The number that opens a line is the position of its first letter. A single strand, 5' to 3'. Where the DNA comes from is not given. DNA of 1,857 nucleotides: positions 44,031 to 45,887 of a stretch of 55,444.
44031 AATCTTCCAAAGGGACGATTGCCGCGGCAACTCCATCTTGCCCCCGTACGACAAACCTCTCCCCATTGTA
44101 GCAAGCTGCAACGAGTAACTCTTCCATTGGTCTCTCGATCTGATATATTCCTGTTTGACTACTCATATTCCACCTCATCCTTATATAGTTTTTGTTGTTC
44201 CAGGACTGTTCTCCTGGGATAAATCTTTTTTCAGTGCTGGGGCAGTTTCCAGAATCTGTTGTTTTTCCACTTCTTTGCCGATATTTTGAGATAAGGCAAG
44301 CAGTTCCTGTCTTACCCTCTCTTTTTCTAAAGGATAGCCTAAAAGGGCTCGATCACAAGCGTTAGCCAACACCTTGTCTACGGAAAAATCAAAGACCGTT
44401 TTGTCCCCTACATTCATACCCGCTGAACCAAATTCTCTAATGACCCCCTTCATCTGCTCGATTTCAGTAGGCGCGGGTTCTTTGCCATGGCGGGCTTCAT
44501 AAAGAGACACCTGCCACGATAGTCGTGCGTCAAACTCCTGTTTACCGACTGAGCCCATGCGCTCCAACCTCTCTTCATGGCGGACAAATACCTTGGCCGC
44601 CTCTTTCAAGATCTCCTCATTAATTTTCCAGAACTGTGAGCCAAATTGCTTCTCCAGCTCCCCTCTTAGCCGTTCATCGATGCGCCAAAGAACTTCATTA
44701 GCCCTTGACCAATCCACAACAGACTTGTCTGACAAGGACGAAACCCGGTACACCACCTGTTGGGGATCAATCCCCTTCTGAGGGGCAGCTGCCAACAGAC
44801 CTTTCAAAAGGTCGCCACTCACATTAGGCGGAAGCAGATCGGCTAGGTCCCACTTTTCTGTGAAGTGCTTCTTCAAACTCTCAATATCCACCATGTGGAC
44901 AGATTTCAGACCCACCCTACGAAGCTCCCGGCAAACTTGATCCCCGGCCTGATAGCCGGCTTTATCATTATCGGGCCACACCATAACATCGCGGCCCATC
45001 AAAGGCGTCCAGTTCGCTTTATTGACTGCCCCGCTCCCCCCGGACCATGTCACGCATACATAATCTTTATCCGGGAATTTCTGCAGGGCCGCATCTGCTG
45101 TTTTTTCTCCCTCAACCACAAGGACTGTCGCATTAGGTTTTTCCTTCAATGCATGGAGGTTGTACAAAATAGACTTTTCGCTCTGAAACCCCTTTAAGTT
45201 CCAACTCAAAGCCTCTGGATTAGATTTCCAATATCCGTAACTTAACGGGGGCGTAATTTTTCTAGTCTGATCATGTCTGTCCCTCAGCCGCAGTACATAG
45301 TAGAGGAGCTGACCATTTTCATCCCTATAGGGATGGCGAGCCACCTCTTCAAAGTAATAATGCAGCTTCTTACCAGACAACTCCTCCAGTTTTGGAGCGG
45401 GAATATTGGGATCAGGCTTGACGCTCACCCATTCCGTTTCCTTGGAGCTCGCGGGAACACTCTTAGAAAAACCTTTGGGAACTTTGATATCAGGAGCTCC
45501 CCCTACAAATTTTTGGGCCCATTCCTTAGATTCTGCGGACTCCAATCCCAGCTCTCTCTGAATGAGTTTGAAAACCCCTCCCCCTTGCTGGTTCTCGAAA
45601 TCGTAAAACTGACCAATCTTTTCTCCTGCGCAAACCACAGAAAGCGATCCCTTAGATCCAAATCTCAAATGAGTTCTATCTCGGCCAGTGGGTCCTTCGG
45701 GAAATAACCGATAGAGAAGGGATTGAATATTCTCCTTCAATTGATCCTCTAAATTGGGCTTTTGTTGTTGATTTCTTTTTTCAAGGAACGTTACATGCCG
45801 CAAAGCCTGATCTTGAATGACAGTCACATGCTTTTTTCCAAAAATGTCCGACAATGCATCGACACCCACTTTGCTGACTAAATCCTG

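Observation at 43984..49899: Ti-type DNA-transfer (Dtr) module: TraA relaxase-helicase-primase fusion, TraD-like gene, DsbB and candidate oriT, with no T4SS genes nearby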

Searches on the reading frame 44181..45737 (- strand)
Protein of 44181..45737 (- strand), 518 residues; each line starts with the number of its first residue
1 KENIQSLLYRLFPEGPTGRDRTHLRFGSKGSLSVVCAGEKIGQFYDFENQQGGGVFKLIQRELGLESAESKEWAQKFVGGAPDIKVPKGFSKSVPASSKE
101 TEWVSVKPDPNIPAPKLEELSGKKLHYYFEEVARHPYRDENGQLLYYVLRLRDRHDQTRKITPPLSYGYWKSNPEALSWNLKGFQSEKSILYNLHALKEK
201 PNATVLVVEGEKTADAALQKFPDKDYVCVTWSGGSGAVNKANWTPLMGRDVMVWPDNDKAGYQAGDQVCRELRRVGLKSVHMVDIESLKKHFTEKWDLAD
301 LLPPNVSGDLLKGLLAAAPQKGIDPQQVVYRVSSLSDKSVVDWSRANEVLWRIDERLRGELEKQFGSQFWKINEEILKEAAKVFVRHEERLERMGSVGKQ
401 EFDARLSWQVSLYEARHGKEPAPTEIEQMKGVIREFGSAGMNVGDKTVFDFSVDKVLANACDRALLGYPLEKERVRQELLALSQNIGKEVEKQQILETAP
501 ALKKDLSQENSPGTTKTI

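Call 23: search_solved_structures(query=window:44181-45737:-, max_evalue=1, show_alignments=2)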
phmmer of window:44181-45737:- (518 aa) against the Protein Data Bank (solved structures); distinct sequences matched with E-value up to 1: 2.
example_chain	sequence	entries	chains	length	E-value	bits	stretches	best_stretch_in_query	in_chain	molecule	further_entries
1m3w_A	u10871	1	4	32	0.028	16.5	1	366-394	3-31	H10H24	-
1gyk_A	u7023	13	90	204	0.2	13.7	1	196-249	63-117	SERUM AMYLOID P-COMPONENT | SERUM AMYLOID P COMPONENT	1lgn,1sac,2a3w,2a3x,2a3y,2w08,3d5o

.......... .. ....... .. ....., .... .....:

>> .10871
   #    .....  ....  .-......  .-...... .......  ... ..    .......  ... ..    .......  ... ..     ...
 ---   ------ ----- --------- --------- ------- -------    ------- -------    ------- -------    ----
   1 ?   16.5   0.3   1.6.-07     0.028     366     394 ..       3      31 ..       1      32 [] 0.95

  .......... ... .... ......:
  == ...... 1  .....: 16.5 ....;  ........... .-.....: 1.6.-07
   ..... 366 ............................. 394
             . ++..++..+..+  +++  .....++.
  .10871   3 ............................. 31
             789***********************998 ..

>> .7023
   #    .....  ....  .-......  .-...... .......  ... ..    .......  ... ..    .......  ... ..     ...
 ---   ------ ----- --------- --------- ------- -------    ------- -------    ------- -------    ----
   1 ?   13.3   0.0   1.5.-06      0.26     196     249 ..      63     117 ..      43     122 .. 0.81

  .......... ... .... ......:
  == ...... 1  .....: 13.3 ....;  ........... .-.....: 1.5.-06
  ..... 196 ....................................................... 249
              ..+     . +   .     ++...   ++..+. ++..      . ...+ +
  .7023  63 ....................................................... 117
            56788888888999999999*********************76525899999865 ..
